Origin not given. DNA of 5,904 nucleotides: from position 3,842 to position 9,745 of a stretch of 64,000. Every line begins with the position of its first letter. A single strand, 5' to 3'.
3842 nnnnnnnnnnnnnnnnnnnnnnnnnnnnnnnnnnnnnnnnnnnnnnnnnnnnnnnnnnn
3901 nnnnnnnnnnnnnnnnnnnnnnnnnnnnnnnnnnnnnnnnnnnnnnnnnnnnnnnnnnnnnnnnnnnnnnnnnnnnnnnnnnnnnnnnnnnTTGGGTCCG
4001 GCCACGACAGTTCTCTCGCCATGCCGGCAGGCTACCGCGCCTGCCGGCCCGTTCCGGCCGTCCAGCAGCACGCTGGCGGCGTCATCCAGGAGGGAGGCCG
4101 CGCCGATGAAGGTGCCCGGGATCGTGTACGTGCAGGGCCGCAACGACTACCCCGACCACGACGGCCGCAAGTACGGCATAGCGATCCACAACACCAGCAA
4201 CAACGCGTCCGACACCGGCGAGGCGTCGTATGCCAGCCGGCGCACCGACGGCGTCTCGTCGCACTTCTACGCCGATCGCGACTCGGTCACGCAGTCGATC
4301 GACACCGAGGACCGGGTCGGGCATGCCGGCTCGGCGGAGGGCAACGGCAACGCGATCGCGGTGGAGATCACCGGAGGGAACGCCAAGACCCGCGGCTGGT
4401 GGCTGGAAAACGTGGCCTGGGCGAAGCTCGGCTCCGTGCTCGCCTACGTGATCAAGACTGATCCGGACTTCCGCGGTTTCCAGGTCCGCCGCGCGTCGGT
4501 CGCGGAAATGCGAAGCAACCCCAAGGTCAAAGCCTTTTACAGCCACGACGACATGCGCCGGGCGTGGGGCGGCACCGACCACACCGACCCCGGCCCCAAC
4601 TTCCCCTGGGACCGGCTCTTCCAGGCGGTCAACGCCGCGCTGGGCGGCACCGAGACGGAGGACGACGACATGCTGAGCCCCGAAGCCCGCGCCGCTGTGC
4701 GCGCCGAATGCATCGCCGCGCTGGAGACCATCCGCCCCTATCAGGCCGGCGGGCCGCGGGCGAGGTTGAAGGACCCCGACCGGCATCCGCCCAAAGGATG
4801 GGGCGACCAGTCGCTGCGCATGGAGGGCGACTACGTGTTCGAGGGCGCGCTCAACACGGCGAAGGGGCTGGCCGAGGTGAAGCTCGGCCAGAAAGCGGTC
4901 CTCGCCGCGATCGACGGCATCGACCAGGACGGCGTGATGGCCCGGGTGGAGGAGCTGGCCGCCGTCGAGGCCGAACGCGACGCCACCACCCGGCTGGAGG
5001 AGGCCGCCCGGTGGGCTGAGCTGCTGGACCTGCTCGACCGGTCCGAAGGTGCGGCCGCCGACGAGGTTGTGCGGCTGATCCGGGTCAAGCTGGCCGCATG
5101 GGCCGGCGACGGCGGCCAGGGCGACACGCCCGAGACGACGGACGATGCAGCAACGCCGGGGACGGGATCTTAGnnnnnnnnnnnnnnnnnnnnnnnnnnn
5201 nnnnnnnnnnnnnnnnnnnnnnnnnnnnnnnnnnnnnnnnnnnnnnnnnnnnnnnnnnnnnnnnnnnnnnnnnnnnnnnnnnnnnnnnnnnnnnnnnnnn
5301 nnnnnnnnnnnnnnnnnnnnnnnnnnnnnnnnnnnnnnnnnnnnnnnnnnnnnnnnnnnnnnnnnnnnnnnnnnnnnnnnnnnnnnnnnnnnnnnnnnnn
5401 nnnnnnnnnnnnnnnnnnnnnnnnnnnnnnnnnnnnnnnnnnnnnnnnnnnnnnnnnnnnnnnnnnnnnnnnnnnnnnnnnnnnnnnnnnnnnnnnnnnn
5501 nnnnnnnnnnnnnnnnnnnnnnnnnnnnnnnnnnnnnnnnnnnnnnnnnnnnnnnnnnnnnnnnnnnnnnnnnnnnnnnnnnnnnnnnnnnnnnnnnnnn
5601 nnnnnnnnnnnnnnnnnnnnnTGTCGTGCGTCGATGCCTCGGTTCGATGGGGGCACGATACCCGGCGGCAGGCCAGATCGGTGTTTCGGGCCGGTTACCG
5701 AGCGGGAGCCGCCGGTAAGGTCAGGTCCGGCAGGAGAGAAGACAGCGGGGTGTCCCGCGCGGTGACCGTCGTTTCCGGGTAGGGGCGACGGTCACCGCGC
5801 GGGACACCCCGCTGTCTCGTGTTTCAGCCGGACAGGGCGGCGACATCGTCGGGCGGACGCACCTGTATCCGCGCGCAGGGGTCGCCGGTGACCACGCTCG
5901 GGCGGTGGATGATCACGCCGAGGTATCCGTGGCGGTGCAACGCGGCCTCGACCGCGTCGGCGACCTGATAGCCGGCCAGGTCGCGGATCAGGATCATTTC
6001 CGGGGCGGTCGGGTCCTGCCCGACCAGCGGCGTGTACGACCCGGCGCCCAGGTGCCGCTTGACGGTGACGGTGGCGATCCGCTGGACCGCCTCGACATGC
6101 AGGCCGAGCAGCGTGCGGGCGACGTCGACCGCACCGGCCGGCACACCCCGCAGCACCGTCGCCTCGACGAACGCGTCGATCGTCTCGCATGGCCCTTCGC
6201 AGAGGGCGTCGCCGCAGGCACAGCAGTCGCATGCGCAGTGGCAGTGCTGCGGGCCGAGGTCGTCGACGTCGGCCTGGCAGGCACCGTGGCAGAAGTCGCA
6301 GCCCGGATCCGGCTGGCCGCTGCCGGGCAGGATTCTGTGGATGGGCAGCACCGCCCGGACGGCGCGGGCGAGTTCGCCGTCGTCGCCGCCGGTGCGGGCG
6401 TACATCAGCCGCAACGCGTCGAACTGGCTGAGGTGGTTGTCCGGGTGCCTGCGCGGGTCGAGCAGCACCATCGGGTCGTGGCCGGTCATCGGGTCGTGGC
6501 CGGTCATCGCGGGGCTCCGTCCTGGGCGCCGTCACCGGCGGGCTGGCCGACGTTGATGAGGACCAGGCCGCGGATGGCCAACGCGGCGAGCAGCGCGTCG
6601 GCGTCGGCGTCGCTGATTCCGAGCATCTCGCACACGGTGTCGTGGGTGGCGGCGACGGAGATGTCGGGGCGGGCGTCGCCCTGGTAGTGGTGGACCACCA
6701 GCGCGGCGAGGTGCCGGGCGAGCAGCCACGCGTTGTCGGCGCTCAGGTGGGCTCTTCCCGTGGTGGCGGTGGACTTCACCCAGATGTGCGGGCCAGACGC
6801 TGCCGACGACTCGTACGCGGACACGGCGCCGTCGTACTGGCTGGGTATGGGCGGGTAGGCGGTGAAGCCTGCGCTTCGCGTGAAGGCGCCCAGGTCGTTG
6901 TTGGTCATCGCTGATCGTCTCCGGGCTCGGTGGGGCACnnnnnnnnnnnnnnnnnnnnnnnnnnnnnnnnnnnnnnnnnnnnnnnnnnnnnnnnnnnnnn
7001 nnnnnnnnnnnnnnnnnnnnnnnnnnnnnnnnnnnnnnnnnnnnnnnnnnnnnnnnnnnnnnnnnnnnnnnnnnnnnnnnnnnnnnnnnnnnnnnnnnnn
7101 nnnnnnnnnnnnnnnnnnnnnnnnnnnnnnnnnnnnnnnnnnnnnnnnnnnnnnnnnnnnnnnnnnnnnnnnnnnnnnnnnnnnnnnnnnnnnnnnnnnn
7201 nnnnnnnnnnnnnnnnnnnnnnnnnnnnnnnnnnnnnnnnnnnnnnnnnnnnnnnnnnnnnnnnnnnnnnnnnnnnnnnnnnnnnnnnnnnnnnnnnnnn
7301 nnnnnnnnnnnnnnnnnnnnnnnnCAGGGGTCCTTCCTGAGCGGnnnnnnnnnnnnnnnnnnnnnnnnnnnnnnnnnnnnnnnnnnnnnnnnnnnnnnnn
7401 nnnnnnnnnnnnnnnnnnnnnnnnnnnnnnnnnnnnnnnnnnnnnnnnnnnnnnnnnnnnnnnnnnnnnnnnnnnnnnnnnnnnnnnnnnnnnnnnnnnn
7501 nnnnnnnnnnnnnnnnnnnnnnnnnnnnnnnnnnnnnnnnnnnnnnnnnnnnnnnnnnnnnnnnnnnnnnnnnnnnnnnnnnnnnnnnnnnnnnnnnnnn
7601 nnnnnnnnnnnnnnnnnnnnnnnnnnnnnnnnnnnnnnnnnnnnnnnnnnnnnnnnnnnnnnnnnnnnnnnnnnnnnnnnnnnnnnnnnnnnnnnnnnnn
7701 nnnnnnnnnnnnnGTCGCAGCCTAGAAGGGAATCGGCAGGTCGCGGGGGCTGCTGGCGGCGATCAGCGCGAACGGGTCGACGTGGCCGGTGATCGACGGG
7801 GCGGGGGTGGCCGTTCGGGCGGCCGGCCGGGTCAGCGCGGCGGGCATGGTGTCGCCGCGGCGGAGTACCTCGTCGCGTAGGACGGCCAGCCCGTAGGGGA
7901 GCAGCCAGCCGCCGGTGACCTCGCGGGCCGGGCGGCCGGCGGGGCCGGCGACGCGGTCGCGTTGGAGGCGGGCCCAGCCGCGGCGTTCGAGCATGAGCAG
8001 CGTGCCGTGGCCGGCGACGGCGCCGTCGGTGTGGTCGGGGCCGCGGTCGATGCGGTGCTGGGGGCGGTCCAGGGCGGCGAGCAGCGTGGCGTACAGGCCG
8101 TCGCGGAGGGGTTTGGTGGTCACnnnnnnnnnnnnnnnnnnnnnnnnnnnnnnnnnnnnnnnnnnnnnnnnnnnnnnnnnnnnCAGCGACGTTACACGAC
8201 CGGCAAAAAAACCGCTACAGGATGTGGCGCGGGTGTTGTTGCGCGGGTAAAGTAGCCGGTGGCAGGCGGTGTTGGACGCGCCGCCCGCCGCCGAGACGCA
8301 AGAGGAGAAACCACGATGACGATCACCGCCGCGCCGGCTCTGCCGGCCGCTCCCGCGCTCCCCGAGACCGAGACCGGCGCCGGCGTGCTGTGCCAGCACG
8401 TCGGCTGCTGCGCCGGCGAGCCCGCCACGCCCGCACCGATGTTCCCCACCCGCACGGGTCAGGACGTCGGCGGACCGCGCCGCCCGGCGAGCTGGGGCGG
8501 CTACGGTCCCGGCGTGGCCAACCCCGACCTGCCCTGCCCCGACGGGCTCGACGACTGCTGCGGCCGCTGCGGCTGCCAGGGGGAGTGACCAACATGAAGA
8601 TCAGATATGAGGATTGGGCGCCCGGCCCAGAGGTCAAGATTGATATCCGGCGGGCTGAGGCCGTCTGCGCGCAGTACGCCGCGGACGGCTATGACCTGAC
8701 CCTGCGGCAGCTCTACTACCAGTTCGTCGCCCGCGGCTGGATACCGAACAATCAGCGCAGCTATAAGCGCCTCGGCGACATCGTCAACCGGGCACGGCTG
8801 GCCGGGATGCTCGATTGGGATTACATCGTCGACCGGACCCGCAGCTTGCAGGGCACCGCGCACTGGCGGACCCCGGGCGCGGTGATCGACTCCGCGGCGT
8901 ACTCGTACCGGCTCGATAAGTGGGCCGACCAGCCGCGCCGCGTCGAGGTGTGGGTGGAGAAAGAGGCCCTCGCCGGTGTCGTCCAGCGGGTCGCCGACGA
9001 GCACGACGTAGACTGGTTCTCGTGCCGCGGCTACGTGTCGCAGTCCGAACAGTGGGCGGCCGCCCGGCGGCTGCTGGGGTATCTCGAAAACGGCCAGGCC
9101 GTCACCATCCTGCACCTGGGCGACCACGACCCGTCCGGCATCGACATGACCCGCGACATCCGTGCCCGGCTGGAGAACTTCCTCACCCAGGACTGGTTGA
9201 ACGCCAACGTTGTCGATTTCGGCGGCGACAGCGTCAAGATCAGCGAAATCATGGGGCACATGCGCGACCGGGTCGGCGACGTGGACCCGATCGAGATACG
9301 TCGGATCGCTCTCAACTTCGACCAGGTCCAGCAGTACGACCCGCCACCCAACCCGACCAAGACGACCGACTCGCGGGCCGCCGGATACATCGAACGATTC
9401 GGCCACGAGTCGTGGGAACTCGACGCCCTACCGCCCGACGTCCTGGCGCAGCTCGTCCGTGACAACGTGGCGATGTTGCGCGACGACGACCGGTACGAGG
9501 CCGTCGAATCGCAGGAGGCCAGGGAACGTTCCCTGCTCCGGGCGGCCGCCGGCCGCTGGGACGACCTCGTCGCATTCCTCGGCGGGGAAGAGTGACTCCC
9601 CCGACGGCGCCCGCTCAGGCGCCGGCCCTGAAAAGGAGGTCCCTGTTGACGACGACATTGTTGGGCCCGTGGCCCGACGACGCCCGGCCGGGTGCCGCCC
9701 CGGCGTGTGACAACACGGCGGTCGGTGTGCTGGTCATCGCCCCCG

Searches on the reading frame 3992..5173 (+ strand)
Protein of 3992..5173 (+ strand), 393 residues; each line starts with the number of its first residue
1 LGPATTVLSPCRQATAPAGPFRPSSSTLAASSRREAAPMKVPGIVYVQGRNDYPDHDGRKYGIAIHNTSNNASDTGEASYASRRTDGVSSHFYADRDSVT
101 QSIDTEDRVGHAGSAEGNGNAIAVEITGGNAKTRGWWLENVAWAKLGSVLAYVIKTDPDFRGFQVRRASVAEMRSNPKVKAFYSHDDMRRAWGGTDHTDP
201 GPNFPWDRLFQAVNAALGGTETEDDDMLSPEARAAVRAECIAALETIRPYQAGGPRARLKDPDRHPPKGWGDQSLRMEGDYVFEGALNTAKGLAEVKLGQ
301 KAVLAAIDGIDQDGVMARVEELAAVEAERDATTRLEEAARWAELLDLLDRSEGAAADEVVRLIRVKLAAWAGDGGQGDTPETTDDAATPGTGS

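Call 19: search_protein_families(library=phrogs, proteins=[window:3992-5173:+], max_evalue=0.001)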
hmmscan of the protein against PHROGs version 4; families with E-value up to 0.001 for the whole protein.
window:3992-5173:+ (393 aa): 13 families
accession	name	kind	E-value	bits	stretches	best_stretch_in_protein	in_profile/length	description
phrog_12609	-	lysis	2.3e-19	70.9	1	75-233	46-200/264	endolysin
phrog_1794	-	lysis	2.5e-11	44.6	1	60-222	56-204/336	amidase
phrog_3088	-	lysis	8.5e-11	43.1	1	60-127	24-94/248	amidase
phrog_2998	-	lysis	5.3e-10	40.4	1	38-220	122-302/485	endolysin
phrog_670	-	lysis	1.3e-08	35.2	1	53-223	105-260/596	endolysin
phrog_880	-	lysis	2.6e-08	34.7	1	16-232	144-350/435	endolysin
phrog_9611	-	lysis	6.4e-08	33.5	1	63-226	26-174/246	endolysin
phrog_2338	-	lysis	8.7e-08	32.9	1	59-200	27-151/346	endolysin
phrog_833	-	lysis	1.1e-07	32.8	1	54-128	24-101/294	endolysin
phrog_1493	-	lysis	1.5e-07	32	1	58-219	32-169/394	endolysin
phrog_700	-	lysis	5.8e-06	26.9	1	63-229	212-381/491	endolysin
phrog_7698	-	lysis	7.8e-05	23.6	1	60-155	24-119/316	endolysin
phrog_5182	-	lysis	0.00019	22.2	1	59-128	34-109/321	endolysin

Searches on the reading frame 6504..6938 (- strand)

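Call 30: search_protein_families(library=pfam, proteins=[window:6504-6938:-], max_evalue=0.05)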
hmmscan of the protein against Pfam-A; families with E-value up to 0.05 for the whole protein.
window:6504-6938:- (144 aa): 1 family
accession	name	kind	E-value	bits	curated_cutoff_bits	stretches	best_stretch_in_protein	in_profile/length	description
PF13545.12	HTH_Crp_2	-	0.04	14.3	27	0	73-127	3-53/70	Crp-like helix-turn-helix domain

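Call 96: search_protein_families(library=padloc, proteins=[window:6504-6938:-], max_evalue=0.01)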
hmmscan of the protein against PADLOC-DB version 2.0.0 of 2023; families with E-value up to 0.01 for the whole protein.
window:6504-6938:- (144 aa): 0 families

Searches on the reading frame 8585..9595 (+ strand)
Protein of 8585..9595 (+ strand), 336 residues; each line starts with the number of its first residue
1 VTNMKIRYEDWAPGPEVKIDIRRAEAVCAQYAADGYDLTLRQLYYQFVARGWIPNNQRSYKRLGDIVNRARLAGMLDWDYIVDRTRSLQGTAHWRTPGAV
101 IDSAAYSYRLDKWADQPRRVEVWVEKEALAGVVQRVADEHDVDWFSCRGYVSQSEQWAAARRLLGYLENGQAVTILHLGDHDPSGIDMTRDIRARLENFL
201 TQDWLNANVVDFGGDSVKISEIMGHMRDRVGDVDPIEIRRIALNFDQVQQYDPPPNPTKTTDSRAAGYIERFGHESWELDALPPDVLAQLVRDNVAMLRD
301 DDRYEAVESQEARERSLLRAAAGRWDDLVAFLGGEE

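Call 19: search_protein_families(library=phrogs, proteins=[window:8585-9595:+], max_evalue=0.001)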
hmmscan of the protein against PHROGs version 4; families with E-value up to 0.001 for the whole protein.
window:8585-9595:+ (336 aa): 1 family
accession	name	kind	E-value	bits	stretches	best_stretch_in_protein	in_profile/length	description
phrog_6247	-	DNA, RNA and nucleotide metabolism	2.5e-102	343.1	1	4-329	2-296/303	DNA topoisomerase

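Call 72: search_protein_families(library=ncbifam, proteins=[window:8585-9595:+], max_evalue=0.01)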
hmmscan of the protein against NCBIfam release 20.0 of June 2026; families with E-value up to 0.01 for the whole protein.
window:8585-9595:+ (336 aa): 0 families
